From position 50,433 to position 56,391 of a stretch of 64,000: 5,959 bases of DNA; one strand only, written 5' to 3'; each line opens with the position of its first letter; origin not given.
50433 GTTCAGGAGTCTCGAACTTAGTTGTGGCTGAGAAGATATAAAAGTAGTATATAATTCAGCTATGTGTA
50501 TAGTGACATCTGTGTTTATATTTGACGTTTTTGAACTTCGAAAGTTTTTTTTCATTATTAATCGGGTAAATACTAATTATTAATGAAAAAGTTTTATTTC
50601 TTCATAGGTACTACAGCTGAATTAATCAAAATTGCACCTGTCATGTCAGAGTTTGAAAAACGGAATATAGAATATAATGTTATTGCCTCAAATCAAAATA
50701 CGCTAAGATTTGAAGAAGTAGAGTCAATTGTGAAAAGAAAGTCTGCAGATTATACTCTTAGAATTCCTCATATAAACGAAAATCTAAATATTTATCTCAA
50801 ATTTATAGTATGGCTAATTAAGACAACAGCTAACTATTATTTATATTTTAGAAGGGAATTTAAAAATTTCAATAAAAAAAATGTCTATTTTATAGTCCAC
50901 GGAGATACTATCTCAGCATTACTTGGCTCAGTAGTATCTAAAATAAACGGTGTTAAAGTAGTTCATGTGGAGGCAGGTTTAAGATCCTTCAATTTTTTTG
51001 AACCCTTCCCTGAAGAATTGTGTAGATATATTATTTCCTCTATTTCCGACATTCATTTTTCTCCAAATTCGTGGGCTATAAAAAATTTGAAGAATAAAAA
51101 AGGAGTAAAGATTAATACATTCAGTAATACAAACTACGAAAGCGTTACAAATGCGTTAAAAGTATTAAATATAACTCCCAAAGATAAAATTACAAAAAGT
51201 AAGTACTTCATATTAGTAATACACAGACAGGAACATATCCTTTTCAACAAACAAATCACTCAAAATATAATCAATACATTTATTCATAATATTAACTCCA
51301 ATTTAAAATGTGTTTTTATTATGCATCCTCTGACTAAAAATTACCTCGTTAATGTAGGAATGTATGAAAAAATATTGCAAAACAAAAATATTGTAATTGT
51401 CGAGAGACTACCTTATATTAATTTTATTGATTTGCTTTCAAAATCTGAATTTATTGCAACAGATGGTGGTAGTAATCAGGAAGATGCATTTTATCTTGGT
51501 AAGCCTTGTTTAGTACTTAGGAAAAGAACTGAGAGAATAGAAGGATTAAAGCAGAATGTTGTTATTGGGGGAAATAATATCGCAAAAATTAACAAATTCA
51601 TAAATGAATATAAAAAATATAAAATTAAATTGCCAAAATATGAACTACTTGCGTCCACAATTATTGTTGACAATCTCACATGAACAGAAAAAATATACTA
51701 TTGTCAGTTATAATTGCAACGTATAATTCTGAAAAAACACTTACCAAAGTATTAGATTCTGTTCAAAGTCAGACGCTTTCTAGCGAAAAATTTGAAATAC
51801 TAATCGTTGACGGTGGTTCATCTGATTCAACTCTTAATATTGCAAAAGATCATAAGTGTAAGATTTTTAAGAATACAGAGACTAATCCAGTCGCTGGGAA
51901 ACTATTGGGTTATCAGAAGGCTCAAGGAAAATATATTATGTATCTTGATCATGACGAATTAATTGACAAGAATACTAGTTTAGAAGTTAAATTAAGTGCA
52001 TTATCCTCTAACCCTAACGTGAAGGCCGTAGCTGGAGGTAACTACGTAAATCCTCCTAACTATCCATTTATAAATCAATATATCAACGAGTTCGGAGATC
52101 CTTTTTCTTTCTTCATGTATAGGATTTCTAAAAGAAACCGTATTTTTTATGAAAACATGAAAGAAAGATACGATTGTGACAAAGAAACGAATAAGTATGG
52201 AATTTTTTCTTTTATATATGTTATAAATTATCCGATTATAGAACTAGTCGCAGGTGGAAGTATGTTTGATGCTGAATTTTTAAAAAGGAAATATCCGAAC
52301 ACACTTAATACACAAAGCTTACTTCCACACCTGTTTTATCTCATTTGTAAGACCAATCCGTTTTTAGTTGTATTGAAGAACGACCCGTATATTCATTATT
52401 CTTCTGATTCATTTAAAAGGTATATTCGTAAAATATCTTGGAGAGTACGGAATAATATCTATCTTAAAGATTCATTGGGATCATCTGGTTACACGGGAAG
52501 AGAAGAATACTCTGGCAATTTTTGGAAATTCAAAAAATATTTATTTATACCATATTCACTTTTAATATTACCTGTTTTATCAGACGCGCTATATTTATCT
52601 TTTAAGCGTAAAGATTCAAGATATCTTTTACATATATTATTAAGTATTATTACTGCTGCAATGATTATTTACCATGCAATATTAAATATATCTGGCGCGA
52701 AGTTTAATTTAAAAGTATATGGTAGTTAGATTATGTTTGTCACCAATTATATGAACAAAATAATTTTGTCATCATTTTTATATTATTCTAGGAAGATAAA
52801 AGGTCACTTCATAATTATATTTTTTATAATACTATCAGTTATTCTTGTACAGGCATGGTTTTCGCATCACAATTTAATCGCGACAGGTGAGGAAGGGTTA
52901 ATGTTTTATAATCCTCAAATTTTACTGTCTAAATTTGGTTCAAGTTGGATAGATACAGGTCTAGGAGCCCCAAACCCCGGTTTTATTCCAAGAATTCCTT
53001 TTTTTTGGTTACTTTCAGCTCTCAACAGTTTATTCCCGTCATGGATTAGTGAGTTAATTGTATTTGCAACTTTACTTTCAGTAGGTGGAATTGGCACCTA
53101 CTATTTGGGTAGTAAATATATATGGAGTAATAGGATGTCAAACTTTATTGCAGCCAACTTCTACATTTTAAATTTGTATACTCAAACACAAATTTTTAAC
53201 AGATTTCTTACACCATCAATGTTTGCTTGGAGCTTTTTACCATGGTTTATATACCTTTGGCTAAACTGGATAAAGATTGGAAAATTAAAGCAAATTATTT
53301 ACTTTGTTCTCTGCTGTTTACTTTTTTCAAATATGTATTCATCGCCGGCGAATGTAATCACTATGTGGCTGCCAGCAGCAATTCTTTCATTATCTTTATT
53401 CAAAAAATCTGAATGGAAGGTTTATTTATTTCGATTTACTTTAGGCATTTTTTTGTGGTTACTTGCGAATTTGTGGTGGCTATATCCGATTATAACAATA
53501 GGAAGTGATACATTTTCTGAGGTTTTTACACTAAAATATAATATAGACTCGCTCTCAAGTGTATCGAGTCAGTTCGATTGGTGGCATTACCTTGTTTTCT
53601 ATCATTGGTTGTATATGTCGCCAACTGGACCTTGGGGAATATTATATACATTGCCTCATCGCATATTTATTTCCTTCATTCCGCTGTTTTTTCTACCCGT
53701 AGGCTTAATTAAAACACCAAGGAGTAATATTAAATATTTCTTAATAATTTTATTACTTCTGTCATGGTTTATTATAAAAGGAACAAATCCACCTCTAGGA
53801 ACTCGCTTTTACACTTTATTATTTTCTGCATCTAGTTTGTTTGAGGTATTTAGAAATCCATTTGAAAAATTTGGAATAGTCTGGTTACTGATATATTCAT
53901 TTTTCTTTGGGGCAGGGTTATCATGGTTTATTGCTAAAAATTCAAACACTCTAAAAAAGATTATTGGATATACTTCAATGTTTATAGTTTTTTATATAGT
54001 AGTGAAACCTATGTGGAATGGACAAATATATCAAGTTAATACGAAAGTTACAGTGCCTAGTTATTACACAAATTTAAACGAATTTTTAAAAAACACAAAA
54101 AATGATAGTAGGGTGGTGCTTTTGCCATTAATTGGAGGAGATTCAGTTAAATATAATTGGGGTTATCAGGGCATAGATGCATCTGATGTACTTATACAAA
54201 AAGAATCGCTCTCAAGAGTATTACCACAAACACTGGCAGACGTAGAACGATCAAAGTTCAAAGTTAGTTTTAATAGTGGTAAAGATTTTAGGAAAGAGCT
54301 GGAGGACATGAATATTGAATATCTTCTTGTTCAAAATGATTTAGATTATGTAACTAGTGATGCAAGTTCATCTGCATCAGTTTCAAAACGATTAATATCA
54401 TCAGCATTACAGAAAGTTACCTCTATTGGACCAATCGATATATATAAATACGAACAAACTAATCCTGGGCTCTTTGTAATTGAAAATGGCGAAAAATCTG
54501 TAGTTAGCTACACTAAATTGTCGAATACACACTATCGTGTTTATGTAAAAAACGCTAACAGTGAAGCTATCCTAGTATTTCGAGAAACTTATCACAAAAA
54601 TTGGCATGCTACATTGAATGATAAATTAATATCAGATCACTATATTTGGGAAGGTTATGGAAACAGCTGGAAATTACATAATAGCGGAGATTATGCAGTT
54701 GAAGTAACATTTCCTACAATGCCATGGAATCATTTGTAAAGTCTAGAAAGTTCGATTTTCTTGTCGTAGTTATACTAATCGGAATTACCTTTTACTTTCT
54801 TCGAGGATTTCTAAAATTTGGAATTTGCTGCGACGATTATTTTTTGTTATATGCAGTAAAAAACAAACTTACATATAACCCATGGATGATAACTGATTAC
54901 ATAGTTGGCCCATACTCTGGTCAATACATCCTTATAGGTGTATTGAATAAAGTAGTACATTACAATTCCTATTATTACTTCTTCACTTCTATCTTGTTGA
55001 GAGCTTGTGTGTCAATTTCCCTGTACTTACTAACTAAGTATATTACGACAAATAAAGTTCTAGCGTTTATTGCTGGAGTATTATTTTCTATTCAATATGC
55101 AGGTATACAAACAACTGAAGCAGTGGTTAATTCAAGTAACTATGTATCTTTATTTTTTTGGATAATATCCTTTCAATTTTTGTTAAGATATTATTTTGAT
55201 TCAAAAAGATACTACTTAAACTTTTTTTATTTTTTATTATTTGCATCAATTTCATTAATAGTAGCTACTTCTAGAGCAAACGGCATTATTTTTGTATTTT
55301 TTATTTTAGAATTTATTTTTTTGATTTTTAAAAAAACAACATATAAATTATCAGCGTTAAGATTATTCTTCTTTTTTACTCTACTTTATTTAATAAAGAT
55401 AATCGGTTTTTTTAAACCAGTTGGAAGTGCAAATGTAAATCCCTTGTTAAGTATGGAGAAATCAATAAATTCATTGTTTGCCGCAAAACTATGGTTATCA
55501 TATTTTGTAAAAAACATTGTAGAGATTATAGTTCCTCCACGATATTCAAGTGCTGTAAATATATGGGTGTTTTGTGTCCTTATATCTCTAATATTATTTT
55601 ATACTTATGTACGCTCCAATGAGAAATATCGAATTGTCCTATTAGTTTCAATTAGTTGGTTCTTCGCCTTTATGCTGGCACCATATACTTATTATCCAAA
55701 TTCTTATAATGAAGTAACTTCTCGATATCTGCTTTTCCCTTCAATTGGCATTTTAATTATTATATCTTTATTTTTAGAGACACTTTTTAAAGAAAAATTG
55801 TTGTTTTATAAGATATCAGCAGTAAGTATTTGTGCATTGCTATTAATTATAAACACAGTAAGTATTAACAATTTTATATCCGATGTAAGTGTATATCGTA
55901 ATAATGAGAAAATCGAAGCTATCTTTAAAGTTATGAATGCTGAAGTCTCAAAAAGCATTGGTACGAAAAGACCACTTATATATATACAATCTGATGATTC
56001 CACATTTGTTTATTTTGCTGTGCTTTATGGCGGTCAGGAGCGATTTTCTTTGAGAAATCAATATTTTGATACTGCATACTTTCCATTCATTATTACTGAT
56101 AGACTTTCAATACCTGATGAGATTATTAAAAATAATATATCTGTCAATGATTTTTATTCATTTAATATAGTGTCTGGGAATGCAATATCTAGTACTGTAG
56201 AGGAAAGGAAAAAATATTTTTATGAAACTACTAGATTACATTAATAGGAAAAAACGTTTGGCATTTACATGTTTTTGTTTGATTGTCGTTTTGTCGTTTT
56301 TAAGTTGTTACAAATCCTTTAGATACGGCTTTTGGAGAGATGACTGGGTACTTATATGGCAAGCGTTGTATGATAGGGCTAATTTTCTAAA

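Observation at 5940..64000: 58-kb single-strand glycosylation super-locus with about 20 GT-C-type membrane transferases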

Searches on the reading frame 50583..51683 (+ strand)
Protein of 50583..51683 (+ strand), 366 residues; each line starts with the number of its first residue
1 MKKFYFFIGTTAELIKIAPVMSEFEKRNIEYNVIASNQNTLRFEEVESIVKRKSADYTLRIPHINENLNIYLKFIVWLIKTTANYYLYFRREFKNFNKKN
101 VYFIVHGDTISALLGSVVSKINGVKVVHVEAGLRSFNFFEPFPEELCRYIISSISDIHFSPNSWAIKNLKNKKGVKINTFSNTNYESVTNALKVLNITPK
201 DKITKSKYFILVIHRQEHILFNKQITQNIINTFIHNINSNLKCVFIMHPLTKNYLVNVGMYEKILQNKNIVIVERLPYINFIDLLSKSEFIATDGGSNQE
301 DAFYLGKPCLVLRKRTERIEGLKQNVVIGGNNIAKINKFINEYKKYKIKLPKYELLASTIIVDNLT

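Call 8: search_protein_families(library=pfam, proteins=[window:50583-51680:+], max_evalue=0.01)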
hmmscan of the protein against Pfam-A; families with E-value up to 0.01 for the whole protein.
window:50583-51680:+ (366 aa): 1 family
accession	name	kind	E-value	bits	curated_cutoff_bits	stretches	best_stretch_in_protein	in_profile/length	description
PF02350.25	Epimerase_2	-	1.4e-47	162.7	30.6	1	26-343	5-316/347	UDP-N-acetylglucosamine 2-epimerase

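Call 104: find_encoding_contigs(protein=window:50583-51683:+, flank=10000, max_places=2)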
Protein window:50583-51683:+ (366 aa): 1 contig read that carries it; 1 place shown.
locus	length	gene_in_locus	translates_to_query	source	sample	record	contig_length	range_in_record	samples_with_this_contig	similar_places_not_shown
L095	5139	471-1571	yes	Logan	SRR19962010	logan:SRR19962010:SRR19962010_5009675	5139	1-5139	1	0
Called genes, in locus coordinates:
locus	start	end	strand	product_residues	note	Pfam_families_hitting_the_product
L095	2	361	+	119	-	?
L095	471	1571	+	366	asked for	PF02350:Epimerase_2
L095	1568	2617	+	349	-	PF00535:Glycos_transf_2, PF10111:Glyco_tranf_2_2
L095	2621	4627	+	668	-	PF11847:GT-C_AftD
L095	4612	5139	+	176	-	?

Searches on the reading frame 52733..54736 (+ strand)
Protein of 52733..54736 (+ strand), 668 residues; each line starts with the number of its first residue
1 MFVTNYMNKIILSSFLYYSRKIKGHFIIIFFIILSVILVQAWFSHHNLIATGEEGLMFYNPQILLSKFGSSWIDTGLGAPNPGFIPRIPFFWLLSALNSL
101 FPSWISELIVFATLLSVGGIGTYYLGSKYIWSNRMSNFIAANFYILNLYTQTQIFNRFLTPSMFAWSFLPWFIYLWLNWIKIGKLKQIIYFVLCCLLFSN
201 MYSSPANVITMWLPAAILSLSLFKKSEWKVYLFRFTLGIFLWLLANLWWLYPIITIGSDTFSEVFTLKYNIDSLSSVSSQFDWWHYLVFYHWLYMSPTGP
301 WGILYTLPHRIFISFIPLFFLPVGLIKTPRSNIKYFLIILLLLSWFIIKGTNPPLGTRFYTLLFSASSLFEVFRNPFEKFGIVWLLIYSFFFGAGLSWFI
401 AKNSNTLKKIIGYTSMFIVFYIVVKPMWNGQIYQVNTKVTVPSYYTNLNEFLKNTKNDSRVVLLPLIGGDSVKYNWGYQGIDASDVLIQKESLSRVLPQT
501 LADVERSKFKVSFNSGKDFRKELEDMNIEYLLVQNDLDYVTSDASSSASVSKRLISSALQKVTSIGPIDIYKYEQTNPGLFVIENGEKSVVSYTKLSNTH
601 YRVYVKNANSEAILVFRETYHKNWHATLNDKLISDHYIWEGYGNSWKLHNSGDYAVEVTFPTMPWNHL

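Call 8: search_protein_families(library=pfam, proteins=[window:52733-54736:+], max_evalue=0.01)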
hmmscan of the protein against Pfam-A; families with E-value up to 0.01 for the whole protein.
window:52733-54736:+ (668 aa): 1 family
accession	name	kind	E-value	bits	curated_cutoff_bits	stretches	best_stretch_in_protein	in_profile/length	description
PF11847.13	GT-C_AftD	-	4.8e-19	68.2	26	2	408-570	377-544/661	Alpha-(1->3)-arabinofuranosyltransferase, N-terminal GT-C domain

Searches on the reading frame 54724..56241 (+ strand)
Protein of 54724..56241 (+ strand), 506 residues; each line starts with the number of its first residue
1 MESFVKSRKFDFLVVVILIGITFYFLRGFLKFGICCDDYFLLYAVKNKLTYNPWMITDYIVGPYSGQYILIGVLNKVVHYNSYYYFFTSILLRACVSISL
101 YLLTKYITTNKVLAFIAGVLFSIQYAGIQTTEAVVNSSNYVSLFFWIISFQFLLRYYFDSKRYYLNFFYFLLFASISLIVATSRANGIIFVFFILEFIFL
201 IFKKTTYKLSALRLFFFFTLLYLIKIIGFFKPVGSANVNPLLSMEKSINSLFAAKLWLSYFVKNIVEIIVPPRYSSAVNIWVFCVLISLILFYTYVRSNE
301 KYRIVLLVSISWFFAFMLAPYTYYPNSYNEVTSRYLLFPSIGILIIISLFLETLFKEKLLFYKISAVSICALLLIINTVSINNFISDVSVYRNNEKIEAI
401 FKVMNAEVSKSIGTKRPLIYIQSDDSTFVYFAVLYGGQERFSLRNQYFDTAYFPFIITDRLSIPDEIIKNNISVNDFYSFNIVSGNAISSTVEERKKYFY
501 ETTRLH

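Call 8: search_protein_families(library=pfam, proteins=[window:54724-56241:+], max_evalue=0.01)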
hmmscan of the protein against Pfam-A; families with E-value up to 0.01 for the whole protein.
window:54724-56241:+ (506 aa): 0 families

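Call 23: search_protein_families(library=ncbifam, proteins=[window:54724-56241:+], max_evalue=1)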
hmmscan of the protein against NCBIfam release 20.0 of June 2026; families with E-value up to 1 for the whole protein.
window:54724-56241:+ (506 aa): 0 families

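Call 24: search_protein_families(library=pfam, proteins=[window:54724-56241:+], max_evalue=10)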
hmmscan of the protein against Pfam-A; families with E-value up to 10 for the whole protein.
window:54724-56241:+ (506 aa): 1 family
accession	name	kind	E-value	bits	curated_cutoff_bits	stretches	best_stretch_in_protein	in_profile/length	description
PF09631.16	Sen15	-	0.062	14.1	22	1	394-436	55-94/101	Sen15 protein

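Call 52: find_homologous_proteins(query=window:54724-56241:+, max_evalue=0.001)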
Query window:54724-56241:+ (506 aa): 1 proteins with E <= 0.001 among 8000 candidates.
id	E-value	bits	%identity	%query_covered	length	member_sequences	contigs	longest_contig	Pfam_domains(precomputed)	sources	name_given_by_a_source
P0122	6.3e-280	947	100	89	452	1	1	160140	-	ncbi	-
